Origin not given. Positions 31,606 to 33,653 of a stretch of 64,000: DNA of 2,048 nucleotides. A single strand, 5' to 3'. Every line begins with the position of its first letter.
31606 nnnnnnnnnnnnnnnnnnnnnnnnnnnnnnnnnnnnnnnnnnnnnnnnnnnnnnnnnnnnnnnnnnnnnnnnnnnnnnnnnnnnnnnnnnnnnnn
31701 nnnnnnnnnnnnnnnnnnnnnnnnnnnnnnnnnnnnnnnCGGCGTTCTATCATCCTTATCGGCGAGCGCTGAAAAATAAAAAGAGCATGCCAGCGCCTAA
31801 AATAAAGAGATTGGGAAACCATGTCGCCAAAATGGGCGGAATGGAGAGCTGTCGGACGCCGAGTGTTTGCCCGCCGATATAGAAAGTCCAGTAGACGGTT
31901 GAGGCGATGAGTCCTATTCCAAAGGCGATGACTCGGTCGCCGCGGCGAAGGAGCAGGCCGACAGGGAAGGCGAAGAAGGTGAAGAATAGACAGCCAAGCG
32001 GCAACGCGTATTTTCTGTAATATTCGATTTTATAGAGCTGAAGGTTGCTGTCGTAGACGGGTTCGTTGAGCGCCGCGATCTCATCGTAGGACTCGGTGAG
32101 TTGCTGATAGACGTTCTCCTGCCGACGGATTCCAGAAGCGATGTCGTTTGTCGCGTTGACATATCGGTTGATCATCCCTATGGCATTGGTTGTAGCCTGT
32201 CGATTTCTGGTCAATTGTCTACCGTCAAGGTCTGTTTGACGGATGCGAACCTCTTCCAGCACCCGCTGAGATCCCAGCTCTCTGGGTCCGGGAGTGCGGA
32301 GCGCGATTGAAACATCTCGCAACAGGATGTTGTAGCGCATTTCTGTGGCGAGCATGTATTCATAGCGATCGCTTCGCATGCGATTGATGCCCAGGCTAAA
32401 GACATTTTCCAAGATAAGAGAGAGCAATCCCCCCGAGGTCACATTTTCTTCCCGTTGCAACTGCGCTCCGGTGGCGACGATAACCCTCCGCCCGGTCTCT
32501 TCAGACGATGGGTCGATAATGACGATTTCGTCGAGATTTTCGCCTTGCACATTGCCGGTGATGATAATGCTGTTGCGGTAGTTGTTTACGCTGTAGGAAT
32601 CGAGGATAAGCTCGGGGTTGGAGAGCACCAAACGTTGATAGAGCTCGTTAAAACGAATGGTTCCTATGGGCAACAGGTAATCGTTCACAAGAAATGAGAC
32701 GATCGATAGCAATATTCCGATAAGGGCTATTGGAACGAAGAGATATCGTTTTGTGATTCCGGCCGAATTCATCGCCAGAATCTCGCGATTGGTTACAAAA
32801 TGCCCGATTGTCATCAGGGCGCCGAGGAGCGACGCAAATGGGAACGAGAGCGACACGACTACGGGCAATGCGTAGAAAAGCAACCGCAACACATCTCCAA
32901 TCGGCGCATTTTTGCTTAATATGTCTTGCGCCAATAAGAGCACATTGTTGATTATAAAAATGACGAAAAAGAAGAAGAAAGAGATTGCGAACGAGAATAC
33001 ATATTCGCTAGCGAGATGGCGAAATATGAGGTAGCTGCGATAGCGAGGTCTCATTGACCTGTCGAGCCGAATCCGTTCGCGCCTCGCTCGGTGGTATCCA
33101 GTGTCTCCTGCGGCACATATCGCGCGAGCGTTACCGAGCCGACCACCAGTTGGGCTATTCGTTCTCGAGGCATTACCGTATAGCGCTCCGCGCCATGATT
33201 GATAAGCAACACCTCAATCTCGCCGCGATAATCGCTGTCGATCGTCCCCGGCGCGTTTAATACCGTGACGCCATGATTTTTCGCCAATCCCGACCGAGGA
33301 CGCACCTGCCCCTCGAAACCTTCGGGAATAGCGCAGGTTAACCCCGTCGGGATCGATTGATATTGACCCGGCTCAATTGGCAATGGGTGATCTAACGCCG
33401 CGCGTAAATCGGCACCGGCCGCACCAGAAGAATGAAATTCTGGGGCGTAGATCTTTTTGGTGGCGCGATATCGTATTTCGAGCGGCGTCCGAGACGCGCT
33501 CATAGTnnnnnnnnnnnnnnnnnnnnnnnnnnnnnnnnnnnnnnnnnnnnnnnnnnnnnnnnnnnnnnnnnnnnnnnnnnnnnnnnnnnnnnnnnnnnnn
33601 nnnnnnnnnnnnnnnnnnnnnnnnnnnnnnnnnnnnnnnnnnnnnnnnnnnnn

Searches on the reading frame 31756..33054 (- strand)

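Call 92: search_protein_families(library=pfam, proteins=[window:31756-33054:-], max_evalue=0.0001)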
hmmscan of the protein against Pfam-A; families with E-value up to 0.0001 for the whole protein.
window:31756-33054:- (432 aa): 1 family
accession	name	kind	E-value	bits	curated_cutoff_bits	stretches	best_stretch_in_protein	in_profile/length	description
PF03739.19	LptF_LptG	-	5.1e-66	223.5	27.9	1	12-425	1-350/353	Lipopolysaccharide export system permease LptF/LptG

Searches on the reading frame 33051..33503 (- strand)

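Call 92: search_protein_families(library=pfam, proteins=[window:33051-33503:-], max_evalue=0.0001)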
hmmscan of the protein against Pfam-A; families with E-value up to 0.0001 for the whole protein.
window:33051-33503:- (150 aa): 2 families
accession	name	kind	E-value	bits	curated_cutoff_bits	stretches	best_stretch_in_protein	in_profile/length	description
PF00692.24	dUTPase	-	1.9e-28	99.2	22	1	19-149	4-129/129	dUTPase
PF22769.1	DCD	-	4.7e-07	30.5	27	1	41-121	71-150/153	dCTP deaminase-like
